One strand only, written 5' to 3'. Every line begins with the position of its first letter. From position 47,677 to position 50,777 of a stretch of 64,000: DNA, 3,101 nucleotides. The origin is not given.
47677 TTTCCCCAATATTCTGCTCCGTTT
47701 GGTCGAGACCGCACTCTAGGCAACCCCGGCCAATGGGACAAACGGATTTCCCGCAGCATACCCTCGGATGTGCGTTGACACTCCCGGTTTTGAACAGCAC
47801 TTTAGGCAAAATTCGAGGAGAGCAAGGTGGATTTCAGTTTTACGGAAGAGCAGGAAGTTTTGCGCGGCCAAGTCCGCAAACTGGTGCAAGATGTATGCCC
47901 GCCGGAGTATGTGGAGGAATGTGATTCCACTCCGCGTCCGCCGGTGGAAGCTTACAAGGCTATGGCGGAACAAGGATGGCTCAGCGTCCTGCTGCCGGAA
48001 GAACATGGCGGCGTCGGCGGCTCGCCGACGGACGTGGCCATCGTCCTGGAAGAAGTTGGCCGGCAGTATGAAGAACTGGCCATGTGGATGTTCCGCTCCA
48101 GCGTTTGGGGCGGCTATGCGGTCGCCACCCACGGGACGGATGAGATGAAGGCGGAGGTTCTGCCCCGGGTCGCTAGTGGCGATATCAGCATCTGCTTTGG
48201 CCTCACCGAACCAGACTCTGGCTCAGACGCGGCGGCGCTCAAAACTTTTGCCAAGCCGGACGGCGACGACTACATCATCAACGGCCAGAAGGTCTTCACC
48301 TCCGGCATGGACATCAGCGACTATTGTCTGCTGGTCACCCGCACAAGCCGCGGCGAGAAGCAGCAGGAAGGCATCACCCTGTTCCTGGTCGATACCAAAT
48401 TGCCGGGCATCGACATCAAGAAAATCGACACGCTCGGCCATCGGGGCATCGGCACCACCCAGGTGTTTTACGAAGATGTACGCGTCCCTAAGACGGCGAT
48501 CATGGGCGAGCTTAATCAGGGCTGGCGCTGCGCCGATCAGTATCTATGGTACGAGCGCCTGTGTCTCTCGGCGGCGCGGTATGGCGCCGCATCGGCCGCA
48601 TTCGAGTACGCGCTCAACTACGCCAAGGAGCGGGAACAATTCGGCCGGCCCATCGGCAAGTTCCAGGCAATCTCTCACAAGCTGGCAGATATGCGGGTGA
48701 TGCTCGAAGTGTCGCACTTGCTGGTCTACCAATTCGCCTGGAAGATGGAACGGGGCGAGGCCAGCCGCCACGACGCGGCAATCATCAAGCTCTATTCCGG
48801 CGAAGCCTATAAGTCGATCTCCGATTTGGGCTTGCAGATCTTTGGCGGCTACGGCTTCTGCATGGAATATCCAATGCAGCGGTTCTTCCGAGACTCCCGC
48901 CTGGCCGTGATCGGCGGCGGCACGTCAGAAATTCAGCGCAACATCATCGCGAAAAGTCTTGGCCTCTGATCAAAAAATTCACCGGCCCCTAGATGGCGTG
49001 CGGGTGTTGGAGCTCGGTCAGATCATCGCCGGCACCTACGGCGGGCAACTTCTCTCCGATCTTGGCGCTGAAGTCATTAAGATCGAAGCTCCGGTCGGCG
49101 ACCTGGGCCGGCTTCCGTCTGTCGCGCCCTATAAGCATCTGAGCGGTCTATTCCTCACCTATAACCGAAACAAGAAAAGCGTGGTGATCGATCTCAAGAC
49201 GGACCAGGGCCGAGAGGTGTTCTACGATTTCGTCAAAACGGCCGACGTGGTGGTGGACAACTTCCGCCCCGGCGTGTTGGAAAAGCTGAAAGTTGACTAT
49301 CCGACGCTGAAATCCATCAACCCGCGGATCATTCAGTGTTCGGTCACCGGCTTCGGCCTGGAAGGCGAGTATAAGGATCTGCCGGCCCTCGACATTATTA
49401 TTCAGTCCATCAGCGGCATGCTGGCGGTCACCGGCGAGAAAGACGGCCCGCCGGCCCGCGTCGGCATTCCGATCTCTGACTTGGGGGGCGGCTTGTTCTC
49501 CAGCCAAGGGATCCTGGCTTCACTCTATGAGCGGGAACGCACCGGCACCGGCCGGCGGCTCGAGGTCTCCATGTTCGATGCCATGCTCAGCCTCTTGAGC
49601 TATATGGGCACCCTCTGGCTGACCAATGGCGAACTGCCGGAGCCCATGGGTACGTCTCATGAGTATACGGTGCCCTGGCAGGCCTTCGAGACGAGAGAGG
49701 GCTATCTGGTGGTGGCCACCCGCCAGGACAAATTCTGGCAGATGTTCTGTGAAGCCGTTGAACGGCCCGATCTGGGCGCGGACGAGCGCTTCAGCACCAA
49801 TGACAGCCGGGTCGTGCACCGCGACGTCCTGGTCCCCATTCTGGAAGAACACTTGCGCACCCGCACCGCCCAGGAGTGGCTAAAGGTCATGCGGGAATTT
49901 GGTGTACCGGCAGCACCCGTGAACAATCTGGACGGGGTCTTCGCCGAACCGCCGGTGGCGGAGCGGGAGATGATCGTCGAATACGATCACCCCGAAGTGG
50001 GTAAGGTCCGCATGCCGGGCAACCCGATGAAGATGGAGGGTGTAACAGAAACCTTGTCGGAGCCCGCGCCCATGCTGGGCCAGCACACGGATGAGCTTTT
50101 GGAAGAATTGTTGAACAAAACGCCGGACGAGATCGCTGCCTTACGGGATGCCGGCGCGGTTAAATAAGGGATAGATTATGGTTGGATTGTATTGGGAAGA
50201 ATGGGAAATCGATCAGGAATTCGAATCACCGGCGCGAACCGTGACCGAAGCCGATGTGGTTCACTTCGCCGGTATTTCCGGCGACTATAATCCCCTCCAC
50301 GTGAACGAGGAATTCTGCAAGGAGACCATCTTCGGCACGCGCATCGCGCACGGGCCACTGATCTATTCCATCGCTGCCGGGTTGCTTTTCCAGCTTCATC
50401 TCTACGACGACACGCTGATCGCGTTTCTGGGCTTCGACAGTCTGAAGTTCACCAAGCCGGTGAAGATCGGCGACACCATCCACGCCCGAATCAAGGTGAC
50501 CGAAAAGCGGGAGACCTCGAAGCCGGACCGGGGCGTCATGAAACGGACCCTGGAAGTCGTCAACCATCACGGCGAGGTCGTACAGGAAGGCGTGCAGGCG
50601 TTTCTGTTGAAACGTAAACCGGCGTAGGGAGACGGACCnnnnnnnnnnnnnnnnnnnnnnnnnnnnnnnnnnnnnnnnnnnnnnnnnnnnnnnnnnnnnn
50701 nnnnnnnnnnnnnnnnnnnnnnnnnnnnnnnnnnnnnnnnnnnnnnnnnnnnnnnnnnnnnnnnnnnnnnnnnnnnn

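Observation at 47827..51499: Acyl-CoA dehydrogenase, CoA-transferase, MaoC hydratase and CitE lyase: a complete four-step acid-cleavage module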

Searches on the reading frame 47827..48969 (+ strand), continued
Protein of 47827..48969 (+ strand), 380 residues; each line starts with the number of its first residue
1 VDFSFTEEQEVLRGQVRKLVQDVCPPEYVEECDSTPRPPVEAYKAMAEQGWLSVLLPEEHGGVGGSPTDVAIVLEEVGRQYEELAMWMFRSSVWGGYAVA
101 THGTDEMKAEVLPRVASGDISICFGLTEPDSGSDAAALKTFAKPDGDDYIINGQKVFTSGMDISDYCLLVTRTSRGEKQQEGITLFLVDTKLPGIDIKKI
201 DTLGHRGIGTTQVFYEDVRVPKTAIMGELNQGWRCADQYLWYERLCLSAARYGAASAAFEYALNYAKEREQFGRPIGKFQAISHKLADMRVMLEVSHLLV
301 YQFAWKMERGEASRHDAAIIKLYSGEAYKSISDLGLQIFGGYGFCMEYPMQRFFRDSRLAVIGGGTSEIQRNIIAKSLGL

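Call 48: find_encoding_contigs(protein=P0110, flank=10000, max_places=1)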
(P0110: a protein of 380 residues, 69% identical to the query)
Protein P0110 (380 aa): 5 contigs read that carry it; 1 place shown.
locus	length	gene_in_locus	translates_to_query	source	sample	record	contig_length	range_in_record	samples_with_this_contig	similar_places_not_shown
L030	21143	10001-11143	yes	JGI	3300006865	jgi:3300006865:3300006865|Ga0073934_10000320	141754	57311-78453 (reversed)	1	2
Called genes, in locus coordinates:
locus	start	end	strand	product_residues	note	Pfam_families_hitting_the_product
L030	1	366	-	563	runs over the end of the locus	PF07719:TPR_2 (faint), PF17680:FlgO (weak), PF13428:TPR_14 (faint), PF00515:TPR_1 (faint), PF13181:TPR_8 (faint), PF14559:TPR_19 (faint)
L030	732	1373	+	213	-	PF00027:cNMP_binding, PF13545:HTH_Crp_2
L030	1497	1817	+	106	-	-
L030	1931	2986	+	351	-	PF00126:HTH_1, PF03466:LysR_substrate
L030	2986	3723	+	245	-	PF01925:TauE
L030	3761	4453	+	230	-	-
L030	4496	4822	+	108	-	-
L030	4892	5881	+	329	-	PF03401:TctC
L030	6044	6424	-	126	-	PF02627:CMD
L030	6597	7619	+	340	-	PF03069:FmdA_AmdA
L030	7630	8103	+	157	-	PF03061:4HBT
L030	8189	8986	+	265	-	PF01177:Asp_Glu_race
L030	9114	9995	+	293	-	PF03328:HpcH_HpaI, PF15617:C-C_Bond_Lyase (weak)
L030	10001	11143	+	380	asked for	PF02771:Acyl-CoA_dh_N, PF02770:Acyl-CoA_dh_M, PF00441:Acyl-CoA_dh_1, PF08028:Acyl-CoA_dh_2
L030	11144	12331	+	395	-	PF02515:CoA_transf_3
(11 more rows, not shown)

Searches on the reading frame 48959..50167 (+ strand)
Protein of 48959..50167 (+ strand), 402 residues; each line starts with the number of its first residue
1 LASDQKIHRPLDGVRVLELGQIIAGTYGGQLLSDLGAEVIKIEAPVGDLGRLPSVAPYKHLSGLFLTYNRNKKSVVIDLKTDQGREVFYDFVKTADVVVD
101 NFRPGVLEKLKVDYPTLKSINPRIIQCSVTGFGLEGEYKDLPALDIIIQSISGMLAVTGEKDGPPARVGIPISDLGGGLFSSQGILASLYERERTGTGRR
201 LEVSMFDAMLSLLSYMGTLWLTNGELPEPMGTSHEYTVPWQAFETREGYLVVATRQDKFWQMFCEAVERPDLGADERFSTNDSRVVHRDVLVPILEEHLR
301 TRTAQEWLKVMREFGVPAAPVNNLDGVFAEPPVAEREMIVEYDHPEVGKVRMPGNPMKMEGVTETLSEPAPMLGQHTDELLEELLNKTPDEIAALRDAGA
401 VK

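Call 3: search_protein_families(library=pfam, proteins=[window:48959-50167:+])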
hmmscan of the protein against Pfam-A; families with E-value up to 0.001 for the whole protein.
window:48959-50167:+ (402 aa): 1 family
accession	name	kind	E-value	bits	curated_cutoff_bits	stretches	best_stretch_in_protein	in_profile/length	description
PF02515.22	CoA_transf_3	-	1.4e-126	423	23.3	1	11-377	1-366/366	CoA-transferase family III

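Call 4: search_protein_families(library=ncbifam, proteins=[window:48959-50167:+])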
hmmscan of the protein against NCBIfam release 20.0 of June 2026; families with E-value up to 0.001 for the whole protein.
window:48959-50167:+ (402 aa): 7 families
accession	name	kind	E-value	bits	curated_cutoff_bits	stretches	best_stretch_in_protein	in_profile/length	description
NF052585.1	SucGlutTfsCaiB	equivalog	9.6e-91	304.3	750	1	7-385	4-389/394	succinate--glutarate CoA-transferase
NF008511.0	PRK11430.1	equivalog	5.2e-90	302.3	522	1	5-383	4-378/381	CoA:oxalate CoA-transferase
NF041294.1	Scnl_mescCoAtase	equivalog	9.8e-90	301.4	700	1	11-382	4-381/381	succinyl-CoA:mesaconate CoA-transferase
NF003809.0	PRK05398.1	subfamily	9.8e-77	258.2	442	2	9-212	3-207/416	formyl-CoA transferase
TIGR03253.1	oxalate_frc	equivalog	2.8e-73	247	504.2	2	9-213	2-207/416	formyl-CoA transferase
NF002914.1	PRK03525.1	equivalog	8.9e-38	130.2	413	1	9-402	8-398/400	L-carnitine CoA-transferase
TIGR04253.1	mesacon_CoA_iso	equivalog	6.9e-26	91.2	725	1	11-401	3-400/403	2-methylfumaryl-CoA isomerase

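Call 6: search_solved_structures(query=window:48959-50167:+, max_evalue=1e-20)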
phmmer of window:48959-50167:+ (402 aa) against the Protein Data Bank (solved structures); distinct sequences matched with E-value up to 1e-20: 35.
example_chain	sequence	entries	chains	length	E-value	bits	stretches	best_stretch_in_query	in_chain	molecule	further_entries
10uh_A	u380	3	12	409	5.1e-88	298.7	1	9-400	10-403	Formyl-coenzyme a transferase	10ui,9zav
4hl6_A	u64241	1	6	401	2.8e-81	276.5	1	8-383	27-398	Uncharacterized protein YfdE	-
9br6_A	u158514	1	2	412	1.9e-80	273.8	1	3-401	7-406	Succinate--hydroxymethylglutarate CoA-transferase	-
9br7_A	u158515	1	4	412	1.9e-80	273.8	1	3-401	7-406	Succinate--hydroxymethylglutarate CoA-transferase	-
4ed9_A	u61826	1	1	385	2.8e-74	253.4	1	8-376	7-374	CAIB/BAIF family protein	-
5yit_A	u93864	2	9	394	9.7e-60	205.6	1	9-378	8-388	CoA transferase III | Uncharacterized protein Rv3272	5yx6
5yiy_A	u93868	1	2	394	1e-58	202.2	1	9-378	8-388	CoA transferase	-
1pqy_A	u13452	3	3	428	2.1e-53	184.7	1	7-213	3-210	Hypothetical protein yfdW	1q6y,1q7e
1pt5_A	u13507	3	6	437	4e-53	183.8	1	8-213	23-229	Hypothetical protein yfdW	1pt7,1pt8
3ubm_A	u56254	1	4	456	1.1e-52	182.3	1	6-213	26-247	Formyl-CoA:oxalate CoA-transferase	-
2vjq_A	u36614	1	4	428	9.3e-48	166.1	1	9-213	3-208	FORMYL-COENZYME A TRANSFERASE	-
2vjo_A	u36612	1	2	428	1.2e-47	165.8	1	9-213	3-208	FORMYL-COENZYME A TRANSFERASE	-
1p5h_A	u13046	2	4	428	1.6e-47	165.3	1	9-213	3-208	Formyl-coenzyme A transferase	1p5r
2vjp_A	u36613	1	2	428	1.8e-47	165.2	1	9-213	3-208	FORMYL-COENZYME A TRANSFERASE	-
2vjk_A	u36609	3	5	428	2.2e-47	164.9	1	9-213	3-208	FORMYL-COENZYME A TRANSFERASE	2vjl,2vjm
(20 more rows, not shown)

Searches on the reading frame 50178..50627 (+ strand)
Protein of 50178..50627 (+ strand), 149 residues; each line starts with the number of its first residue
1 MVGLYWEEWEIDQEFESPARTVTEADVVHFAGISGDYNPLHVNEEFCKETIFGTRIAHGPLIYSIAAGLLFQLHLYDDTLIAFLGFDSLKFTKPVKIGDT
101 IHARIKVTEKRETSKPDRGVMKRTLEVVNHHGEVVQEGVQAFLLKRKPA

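Call 3: search_protein_families(library=pfam, proteins=[window:50178-50627:+])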
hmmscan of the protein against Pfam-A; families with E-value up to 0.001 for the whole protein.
window:50178-50627:+ (149 aa): 2 families
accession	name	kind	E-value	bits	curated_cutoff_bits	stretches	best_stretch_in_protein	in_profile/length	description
PF01575.25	MaoC_dehydratas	-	1.1e-31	109.4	27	1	10-120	5-114/123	MaoC like domain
PF13452.11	FAS1_DH_region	-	3e-06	27.9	22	1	13-136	5-130/132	FAS1-like, dehydratase domain region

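Call 4: search_protein_families(library=ncbifam, proteins=[window:50178-50627:+])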
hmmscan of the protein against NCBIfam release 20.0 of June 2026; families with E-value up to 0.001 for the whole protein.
window:50178-50627:+ (149 aa): 8 families
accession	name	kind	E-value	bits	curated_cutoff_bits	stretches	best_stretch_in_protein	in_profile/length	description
TIGR02278.1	PaaN-DH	equivalog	2.1e-26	92.4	562.8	1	5-136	524-654/664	phenylacetic acid degradation bifunctional protein PaaZ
NF006045.0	PRK08190.1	subfamily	2.2e-15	56.4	282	1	17-140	21-137/467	bifunctional enoyl-CoA hydratase/phosphate acetyltransferase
NF038241.1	RipB_Ich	equivalog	7.8e-15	55.2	340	1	2-144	20-162/175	(R)-specific enoyl-CoA hydratase RipB/Ich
NF040620.1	fused_HadA_HadB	exception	2.4e-14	53.6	350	1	10-71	200-261/329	fused (3R)-hydroxyacyl-ACP dehydratase subunits HadA/HadB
NF010246.0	PRK13693.1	equivalog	1.7e-09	37.7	203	1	19-110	19-107/142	(3R)-hydroxyacyl-ACP dehydratase subunit HadB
NF040624.1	HadA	equivalog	7.6e-07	29.5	180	1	26-140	17-133/144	(3R)-hydroxyacyl-ACP dehydratase subunit HadA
NF010245.0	PRK13692.1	equivalog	0.00019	21.3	232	1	88-139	90-139/159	(3R)-hydroxyacyl-ACP dehydratase subunit HadA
NF000582.1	PRK00006.1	equivalog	0.00059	19.8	113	1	69-114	69-114/137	3-hydroxyacyl-ACP dehydratase FabZ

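Call 7: search_solved_structures(query=window:50178-50627:+, max_evalue=0.00001)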
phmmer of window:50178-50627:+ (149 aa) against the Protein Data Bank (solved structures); distinct sequences matched with E-value up to 0.00001: 17.
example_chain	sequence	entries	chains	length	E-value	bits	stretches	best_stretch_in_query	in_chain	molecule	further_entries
1q6w_A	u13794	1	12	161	3e-28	101.9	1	4-148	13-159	monoamine oxidase regulatory protein, putative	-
4ffu_A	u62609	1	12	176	2.7e-25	92.3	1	4-148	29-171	oxidase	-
6jql_A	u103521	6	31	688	1.6e-20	76.8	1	5-134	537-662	Bifunctional protein PaaZ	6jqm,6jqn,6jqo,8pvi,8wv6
5cpg_A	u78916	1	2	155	3.3e-13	53.1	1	6-138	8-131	(R)-specific enoyl-CoA hydratase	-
1iq6_A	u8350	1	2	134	2.1e-12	50.5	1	22-116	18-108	(R)-SPECIFIC ENOYL-COA HYDRATASE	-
2b3m_A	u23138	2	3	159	1e-11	48.2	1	20-105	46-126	hypothetical protein AF1124 | putative dehydratase AF1124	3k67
3ir3_A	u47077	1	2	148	1.2e-11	48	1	19-108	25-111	3-hydroxyacyl-thioester dehydratase 2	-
3exz_A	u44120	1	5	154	2e-10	44.1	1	2-148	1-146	MaoC-like dehydratase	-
4e3e_A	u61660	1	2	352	1e-09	41.7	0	5-120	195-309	MaoC domain protein dehydratase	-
4rv2_B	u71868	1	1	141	8e-09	38.9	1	19-70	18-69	MaoC family protein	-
8vwr_A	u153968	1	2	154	6.1e-08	36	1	20-129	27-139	Acyl dehydratase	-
5zy8_B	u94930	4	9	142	1e-07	35.2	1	18-70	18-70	3-hydroxyacyl-ACP dehydratase | (3R)-hydroxyacyl-ACP dehydratase subunit HadB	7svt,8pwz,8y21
4rlj_B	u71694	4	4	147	1e-07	35.2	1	18-70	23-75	(3R)-hydroxyacyl-ACP dehydratase subunit HadB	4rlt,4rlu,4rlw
5i7n_A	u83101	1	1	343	1.4e-07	34.9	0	21-70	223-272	MaoC-like dehydratase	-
2c2i_A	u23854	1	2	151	1.5e-07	34.8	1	19-107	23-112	RV0130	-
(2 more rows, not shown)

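Call 27: search_dna_similar(query=window:50178-50627:+, collection=plasmids, mode=protein, max_rows=30)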
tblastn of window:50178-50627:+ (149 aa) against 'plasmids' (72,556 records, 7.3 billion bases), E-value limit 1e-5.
Records with a match: 934; places in all: 1377; records where one place covers at least 80% of the query: 857.
Best place of each record, by identity: <60% 934.
By first word of the organism name: Rhizobium 137; Ralstonia 96; Sinorhizobium 74; Phaeobacter 59; Pseudosulfitobacter 33; Paracoccus 31; Sphingobium 25; Streptomyces 23; Rhodococcus 21; Azospirillum 21; and 145 more.
By predicted mobility (MOB-suite, as given by PLSDB): non-mobilizable 609; mobilizable 205; conjugative 120.
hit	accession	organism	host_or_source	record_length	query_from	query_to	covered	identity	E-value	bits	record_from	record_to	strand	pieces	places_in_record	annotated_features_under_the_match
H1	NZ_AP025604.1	Thermus thermophilus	-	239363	4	148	97%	52.4%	7e-45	163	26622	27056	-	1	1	MaoC/PaaZ C-terminal domain-containing protein | SDR family NAD(P)-dependent oxidoreductase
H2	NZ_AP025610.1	Thermus thermophilus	-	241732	4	148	97%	52.4%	7e-45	163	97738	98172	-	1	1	MaoC/PaaZ C-terminal domain-containing protein | SDR family NAD(P)-dependent oxidoreductase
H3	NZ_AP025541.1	Thermus thermophilus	-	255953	4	148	97%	52.4%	7e-45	163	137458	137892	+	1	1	MaoC/PaaZ C-terminal domain-containing protein | SDR family NAD(P)-dependent oxidoreductase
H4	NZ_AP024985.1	Thermus thermophilus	-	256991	4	148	97%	52.4%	7e-45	163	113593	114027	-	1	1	MaoC/PaaZ C-terminal domain-containing protein | SDR family NAD(P)-dependent oxidoreductase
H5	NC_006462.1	Thermus thermophilus HB8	-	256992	4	148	97%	52.4%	7e-45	163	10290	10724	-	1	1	MaoC/PaaZ C-terminal domain-containing protein | SDR family NAD(P)-dependent oxidoreductase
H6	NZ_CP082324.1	Thermus thermophilus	cell culture,cheese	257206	4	148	97%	52.4%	7e-45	163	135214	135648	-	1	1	MaoC/PaaZ C-terminal domain-containing protein | SDR family NAD(P)-dependent oxidoreductase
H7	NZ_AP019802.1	Thermus thermophilus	-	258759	4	148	97%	52.4%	7e-45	163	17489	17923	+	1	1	MaoC/PaaZ C-terminal domain-containing protein | SDR family NAD(P)-dependent oxidoreductase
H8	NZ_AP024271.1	Thermus thermophilus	-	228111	4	148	97%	52.4%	7e-45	163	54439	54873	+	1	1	MaoC/PaaZ C-terminal domain-containing protein | SDR family NAD(P)-dependent oxidoreductase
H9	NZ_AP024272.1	Thermus thermophilus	-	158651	1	146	98%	51.4%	5e-43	157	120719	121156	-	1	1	MaoC/PaaZ C-terminal domain-containing protein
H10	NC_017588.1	Thermus thermophilus JL-18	-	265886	4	147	97%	50.0%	4e-42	155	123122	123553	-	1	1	MaoC/PaaZ C-terminal domain-containing protein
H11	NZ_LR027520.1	Thermus thermophilus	-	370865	4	147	97%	50.0%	4e-42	155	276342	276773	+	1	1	MaoC/PaaZ C-terminal domain-containing protein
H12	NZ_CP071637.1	Rhizobium sp. NZLR1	lentil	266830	5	149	97%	49.7%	9e-39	145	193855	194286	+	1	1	MaoC/PaaZ C-terminal domain-containing protein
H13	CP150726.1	Achromobacter denitrificans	Homo sapiens,culture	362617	3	147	97%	49.0%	9e-40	148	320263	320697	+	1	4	MaoC/PaaZ C-terminal domain-containing protein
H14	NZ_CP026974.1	Achromobacter insolitus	Homo sapiens,endotracheal aspirate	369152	3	147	97%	49.0%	9e-40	148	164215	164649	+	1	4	MaoC/PaaZ C-terminal domain-containing protein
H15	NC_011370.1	Rhizobium leguminosarum bv. trifolii WSM2304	-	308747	5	149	97%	49.0%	5e-36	137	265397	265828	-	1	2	MaoC/PaaZ C-terminal domain-containing protein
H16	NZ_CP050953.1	Rhodococcus sp. DMU1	cell culture,activated sludge in our lab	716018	1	149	100%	47.7%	2e-43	159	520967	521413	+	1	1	MaoC/PaaZ C-terminal domain-containing protein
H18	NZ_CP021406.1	Pacificitalea manganoxidans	cell culture,sediment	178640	5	149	97%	48.6%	4e-39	146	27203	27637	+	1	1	MaoC/PaaZ C-terminal domain-containing protein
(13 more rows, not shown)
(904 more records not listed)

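Call 28: get_annotated_region(hit=H16, flank=7000)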
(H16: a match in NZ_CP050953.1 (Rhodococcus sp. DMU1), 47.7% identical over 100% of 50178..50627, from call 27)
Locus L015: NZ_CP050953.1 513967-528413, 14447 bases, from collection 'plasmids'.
description: Rhodococcus sp. DMU1 plasmid unnamed
organism: Rhodococcus sp. DMU1 (NCBI taxid 2722825)
taxonomy: Bacteria; Actinomycetota; Actinomycetes; Mycobacteriales; Nocardiaceae; Rhodococcus; Rhodococcus sp. DMU1
host: -; source: cell culture,activated sludge in our lab; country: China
typing (MOB-suite, as given by PLSDB): mobilizable; relaxase MOBP
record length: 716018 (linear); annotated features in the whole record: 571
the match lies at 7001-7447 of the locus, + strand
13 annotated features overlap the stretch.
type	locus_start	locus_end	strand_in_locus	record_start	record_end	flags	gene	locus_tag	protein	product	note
CDS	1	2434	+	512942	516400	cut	-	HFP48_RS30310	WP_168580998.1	indolepyruvate ferredoxin oxidoreductase family protein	-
CDS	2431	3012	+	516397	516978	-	-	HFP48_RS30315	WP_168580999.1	carboxymuconolactone decarboxylase family protein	-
CDS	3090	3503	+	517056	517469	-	-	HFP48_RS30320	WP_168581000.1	VOC family protein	-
CDS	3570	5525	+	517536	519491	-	-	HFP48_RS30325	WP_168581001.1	FAD-dependent oxidoreductase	-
CDS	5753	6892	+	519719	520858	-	-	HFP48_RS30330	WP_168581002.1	acyl-CoA dehydrogenase family protein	-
CDS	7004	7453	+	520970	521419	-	-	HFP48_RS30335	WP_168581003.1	MaoC/PaaZ C-terminal domain-containing protein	-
CDS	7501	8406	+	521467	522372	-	-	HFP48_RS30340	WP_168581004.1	SDR family NAD(P)-dependent oxidoreductase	-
CDS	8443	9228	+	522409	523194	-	-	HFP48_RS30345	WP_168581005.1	citryl-CoA lyase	-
CDS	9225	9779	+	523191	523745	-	-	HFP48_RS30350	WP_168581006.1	TRAP transporter small permease subunit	-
CDS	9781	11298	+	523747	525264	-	-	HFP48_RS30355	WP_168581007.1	TRAP transporter large permease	GO:0008643 - carbohydrate transport [Evidence IEA]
CDS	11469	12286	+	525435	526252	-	-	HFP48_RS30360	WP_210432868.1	IS5 family transposase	-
CDS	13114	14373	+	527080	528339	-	-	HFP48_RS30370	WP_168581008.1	ISL3 family transposase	-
CDS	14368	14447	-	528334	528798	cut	-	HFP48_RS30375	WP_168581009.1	helix-turn-helix domain-containing protein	-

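Call 29: get_annotated_region(hit=H13, flank=7000)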
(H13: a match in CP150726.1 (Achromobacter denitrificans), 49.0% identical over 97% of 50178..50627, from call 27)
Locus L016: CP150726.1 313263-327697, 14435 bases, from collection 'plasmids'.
description: Achromobacter denitrificans strain TVCGH10476 plasmid unnamed, complete sequence
organism: Achromobacter denitrificans (NCBI taxid 32002)
taxonomy: Bacteria; Pseudomonadota; Betaproteobacteria; Burkholderiales; Alcaligenaceae; Achromobacter; Achromobacter denitrificans
host: -; source: Homo sapiens,culture; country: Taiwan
typing (MOB-suite, as given by PLSDB): non-mobilizable; replicon rep_cluster_179; mating-pair formation MPF_I
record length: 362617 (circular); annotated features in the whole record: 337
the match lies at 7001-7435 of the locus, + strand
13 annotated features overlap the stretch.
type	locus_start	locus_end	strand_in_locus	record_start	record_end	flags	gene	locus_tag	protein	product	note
CDS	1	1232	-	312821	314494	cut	-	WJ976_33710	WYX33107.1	sigma 54-interacting transcriptional regulator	-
CDS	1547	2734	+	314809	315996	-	-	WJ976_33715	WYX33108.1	CoA transferase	-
CDS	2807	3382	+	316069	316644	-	-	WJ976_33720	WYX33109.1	DUF2889 domain-containing protein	-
CDS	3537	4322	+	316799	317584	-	-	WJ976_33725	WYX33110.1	enoyl-CoA hydratase/isomerase family protein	-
CDS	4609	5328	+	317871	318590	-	-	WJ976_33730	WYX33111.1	enoyl-CoA hydratase-related protein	-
CDS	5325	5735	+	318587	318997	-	-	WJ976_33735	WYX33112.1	Zn-ribbon domain-containing OB-fold protein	-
CDS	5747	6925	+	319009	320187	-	-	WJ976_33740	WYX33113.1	thiolase family protein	-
CDS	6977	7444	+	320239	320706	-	-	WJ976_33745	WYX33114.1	MaoC/PaaZ C-terminal domain-containing protein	-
CDS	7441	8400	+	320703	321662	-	-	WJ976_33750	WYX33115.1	tripartite tricarboxylate transporter substrate binding protein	-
CDS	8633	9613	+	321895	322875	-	-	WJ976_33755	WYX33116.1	tripartite tricarboxylate transporter substrate binding protein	-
CDS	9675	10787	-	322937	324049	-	-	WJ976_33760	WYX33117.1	acyl-CoA dehydrogenase family protein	-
CDS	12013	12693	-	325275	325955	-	-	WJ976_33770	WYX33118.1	NAD(P)H-dependent oxidoreductase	-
CDS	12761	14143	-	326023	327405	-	-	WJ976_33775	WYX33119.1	MFS transporter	-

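Call 30: get_annotated_region(hit=H18, flank=7000)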
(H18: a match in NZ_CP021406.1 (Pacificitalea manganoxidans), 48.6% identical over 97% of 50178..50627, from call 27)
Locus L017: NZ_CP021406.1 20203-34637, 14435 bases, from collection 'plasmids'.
description: Pacificitalea manganoxidans strain DY25 plasmid pDY25-B, complete sequence
organism: Pacificitalea manganoxidans (NCBI taxid 1411902)
taxonomy: Bacteria; Pseudomonadota; Alphaproteobacteria; Rhodobacterales; Paracoccaceae; Pacificitalea; Pacificitalea manganoxidans
host: -; source: cell culture,sediment; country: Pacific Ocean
typing (MOB-suite, as given by PLSDB): conjugative; replicon rep_cluster_558; relaxase MOBP,MOBP; mating-pair formation MPF_T
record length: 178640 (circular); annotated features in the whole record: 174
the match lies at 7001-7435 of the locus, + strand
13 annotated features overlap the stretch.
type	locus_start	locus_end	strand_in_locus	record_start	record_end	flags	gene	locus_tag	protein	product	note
CDS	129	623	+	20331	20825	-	-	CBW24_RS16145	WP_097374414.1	TRAP transporter small permease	GO:0015740 - C4-dicarboxylate transport [Evidence IEA]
CDS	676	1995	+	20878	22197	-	-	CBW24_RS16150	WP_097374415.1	TRAP transporter large permease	GO:0008643 - carbohydrate transport [Evidence IEA]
CDS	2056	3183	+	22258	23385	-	-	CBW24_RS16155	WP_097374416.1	C4-dicarboxylate TRAP transporter substrate-binding protein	-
CDS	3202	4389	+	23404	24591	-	-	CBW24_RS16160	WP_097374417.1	thiolase family protein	-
CDS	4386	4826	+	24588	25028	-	-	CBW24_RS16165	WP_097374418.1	Zn-ribbon domain-containing OB-fold protein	-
CDS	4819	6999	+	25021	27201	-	-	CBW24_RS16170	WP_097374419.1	acetate--CoA ligase family protein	-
CDS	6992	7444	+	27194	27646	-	-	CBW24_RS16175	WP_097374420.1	MaoC/PaaZ C-terminal domain-containing protein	-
CDS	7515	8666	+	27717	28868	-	-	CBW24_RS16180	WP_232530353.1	acyl-CoA dehydrogenase family protein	-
CDS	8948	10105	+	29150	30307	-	-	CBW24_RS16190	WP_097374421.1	CaiB/BaiF CoA-transferase family protein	-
CDS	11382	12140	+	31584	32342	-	-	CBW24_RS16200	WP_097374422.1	electron transfer flavoprotein subunit beta/FixA family protein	-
CDS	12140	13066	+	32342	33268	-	-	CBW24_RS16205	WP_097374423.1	FAD-binding protein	-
CDS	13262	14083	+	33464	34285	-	-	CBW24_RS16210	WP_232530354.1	MBL fold metallo-hydrolase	-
CDS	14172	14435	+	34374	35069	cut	-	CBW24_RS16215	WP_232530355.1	hypothetical protein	-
